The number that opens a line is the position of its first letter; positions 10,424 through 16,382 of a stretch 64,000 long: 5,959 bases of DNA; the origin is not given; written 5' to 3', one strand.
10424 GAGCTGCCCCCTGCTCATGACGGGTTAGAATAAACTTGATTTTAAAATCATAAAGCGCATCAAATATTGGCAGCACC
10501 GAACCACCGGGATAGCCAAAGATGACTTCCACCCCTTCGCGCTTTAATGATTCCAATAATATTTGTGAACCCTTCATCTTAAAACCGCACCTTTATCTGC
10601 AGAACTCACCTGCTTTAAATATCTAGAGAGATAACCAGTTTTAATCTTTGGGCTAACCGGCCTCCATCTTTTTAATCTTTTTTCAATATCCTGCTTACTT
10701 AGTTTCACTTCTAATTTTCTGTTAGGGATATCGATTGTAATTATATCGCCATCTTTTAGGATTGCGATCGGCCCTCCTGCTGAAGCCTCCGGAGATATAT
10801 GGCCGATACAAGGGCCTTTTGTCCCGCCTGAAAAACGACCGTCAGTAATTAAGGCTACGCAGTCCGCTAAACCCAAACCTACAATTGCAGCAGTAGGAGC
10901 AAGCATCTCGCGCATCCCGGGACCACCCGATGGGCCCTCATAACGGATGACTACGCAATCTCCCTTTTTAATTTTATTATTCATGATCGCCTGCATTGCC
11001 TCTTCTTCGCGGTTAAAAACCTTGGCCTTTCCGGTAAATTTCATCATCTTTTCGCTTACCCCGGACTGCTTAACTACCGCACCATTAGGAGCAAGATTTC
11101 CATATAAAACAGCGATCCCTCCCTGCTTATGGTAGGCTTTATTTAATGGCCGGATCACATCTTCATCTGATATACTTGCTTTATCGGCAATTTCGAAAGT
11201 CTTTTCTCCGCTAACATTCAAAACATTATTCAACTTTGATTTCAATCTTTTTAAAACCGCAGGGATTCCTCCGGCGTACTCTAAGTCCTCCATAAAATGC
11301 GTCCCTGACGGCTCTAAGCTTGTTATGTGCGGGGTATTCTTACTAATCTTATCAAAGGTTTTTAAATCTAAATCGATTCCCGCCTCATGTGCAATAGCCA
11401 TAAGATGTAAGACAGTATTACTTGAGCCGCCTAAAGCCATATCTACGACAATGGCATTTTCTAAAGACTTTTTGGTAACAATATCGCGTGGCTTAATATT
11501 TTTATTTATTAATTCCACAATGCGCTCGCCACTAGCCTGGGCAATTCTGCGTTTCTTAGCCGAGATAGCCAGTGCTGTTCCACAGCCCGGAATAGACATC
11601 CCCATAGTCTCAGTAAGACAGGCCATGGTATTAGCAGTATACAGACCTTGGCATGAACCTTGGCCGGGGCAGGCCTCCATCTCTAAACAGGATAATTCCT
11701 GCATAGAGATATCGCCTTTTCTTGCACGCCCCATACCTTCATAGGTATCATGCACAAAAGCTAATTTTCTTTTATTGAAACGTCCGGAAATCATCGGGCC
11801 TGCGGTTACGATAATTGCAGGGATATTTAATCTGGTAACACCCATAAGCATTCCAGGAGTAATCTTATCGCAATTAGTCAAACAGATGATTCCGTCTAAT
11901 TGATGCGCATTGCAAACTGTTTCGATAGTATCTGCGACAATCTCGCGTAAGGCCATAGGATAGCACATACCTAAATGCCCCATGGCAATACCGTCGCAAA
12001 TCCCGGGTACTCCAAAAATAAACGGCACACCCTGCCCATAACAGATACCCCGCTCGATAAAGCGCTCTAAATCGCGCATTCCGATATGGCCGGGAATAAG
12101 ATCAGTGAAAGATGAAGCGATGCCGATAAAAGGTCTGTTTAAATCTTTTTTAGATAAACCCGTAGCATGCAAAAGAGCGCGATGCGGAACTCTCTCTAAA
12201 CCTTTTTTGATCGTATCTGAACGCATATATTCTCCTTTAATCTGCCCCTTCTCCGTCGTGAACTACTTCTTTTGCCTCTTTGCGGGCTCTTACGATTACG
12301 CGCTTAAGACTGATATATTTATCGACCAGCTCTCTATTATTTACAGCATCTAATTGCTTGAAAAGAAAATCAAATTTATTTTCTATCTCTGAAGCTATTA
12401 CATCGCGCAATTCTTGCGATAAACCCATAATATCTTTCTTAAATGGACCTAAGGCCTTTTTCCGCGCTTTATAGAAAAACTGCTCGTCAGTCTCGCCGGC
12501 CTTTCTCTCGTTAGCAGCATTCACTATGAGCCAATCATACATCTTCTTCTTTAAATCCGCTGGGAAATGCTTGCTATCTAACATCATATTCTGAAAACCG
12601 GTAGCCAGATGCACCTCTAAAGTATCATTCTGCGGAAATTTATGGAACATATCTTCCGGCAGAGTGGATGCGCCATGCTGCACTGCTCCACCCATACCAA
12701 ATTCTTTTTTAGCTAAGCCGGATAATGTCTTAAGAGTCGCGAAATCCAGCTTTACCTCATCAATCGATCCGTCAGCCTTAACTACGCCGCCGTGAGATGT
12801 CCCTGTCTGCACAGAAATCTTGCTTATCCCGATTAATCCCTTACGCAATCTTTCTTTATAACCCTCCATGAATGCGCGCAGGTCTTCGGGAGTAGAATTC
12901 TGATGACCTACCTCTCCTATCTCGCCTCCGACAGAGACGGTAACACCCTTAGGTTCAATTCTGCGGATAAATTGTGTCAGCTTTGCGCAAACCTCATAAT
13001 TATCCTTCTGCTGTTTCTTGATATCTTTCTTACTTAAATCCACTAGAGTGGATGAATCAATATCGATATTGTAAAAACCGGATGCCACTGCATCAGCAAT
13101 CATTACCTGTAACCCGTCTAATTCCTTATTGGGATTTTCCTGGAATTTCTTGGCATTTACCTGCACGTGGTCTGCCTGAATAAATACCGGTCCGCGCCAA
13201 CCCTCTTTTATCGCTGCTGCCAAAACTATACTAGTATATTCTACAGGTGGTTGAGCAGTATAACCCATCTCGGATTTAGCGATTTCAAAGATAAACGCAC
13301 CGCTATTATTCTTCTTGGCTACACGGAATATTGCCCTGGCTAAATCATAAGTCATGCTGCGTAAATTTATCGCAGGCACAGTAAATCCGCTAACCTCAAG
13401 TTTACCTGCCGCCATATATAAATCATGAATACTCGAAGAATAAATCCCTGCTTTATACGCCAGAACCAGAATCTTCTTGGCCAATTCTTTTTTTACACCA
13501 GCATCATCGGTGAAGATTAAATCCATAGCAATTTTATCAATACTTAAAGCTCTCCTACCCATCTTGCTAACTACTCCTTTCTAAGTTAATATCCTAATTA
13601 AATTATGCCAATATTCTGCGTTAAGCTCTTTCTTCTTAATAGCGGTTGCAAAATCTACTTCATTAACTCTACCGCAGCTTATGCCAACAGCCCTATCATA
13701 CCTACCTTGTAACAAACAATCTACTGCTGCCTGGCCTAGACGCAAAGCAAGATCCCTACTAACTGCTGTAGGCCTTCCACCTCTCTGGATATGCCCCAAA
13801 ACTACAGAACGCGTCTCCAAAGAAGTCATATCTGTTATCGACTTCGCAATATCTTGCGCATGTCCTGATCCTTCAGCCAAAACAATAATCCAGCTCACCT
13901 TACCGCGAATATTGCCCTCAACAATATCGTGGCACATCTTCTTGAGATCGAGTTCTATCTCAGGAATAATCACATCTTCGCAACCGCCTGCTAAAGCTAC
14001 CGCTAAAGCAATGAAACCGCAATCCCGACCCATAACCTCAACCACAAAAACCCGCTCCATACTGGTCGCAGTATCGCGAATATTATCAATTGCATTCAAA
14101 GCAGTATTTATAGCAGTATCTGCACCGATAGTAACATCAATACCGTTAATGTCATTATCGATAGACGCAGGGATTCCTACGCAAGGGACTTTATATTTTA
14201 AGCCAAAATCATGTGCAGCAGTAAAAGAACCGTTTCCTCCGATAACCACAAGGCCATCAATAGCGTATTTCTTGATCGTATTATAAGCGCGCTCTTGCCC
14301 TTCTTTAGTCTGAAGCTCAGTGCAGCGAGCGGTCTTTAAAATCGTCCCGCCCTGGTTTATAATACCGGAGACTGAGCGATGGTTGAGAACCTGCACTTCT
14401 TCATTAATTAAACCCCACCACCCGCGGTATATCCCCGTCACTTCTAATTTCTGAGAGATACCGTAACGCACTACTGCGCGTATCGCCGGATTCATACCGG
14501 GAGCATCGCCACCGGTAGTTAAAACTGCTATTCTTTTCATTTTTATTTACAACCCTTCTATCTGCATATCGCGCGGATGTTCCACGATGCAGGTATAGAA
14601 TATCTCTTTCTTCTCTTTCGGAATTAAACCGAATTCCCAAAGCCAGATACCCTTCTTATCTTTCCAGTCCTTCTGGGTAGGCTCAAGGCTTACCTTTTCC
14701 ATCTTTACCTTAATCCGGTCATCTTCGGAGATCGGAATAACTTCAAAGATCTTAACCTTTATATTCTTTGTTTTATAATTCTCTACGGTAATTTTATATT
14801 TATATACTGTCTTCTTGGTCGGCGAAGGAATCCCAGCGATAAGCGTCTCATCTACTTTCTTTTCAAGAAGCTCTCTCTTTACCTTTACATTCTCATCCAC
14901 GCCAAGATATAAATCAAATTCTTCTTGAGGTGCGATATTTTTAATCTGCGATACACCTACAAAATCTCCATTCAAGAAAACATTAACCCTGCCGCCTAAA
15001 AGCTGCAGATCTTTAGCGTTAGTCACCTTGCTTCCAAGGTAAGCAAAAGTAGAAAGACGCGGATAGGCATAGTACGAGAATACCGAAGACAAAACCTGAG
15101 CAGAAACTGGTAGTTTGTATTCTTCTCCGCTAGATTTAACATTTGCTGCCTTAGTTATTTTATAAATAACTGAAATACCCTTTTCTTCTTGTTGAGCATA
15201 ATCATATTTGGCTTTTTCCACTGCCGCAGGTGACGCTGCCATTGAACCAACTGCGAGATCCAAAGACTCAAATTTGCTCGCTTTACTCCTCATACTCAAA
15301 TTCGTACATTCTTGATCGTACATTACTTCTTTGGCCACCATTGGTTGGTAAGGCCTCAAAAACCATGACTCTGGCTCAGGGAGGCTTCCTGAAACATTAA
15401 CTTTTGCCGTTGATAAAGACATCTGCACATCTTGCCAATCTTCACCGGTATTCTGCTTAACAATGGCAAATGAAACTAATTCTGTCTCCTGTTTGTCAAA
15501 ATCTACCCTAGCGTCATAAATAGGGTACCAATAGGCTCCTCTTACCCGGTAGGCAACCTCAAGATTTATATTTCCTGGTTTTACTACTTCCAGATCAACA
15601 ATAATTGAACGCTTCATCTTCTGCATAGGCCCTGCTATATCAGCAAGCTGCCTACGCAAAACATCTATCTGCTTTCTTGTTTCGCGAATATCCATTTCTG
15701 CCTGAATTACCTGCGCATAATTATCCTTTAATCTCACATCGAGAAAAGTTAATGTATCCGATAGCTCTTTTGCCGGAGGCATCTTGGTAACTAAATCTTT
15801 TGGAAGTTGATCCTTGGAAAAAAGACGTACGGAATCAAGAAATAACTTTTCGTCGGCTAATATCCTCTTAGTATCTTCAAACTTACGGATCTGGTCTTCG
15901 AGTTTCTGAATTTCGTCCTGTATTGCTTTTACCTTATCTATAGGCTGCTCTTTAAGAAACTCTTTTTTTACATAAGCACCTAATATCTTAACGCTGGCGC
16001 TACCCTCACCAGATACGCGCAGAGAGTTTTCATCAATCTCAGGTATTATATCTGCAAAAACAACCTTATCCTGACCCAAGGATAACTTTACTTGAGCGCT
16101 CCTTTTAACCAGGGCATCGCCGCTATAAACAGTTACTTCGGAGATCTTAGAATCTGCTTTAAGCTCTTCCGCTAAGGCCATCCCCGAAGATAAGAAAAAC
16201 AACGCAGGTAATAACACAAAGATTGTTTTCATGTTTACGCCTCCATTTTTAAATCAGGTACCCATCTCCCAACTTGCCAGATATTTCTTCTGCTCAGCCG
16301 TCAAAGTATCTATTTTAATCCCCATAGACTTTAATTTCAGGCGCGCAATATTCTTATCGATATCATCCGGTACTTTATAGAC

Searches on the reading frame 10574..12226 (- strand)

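Call 58: search_protein_families(library=pfam, proteins=[window:10574-12226:-], max_evalue=0.00001)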
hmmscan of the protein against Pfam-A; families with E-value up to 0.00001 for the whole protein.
window:10574-12226:- (550 aa): 2 families
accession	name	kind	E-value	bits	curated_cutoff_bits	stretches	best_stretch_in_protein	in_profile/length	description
PF00920.27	ILVD_EDD_N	-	2.4e-119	398.6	27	1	31-342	1-312/316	Dihydroxy-acid/6-phosphogluconate dehydratase N-terminal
PF24877.1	ILV_EDD_C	-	2.2e-80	269.1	27.7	1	356-547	1-191/191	Dihydroxy-acid/6-phosphogluconate dehydratase C-terminal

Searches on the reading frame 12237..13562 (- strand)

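Call 59: search_protein_families(library=pfam, proteins=[window:12237-13562:-], max_evalue=0.00001)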
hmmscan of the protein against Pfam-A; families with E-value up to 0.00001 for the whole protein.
window:12237-13562:- (441 aa): 1 family
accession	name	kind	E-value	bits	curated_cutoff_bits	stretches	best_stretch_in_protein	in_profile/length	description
PF01116.26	F_bP_aldolase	-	6.1e-16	59.2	25.5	1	58-331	13-241/277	Fructose-bisphosphate aldolase class-II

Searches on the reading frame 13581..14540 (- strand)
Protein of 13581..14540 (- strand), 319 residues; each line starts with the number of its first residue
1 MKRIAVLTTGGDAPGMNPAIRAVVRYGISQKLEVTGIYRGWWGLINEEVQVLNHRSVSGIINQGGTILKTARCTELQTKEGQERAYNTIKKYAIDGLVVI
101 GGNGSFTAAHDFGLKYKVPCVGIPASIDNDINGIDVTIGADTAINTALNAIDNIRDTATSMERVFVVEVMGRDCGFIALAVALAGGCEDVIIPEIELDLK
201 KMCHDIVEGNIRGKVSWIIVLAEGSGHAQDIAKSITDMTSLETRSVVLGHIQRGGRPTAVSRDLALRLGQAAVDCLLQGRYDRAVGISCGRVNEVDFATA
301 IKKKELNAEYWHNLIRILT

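Call 59: search_protein_families(library=pfam, proteins=[window:13581-14540:-], max_evalue=0.00001)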
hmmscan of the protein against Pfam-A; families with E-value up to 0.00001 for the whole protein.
window:13581-14540:- (319 aa): 1 family
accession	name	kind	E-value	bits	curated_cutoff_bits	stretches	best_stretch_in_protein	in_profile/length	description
PF00365.25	PFK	-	6.9e-103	344.2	30.9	1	3-276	1-277/277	Phosphofructokinase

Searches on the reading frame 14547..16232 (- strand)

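Call 59: search_protein_families(library=pfam, proteins=[window:14547-16232:-], max_evalue=0.00001)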
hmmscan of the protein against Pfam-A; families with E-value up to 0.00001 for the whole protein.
window:14547-16232:- (561 aa): 2 families
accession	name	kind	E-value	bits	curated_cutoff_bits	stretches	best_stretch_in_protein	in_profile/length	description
PF13598.12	DUF4139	-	1.8e-51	175.2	31.8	1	224-554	1-205/205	Domain of unknown function (DUF4139)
PF13600.11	DUF4140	-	2.5e-24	86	27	1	33-131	1-97/98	N-terminal domain of unknown function (DUF4140)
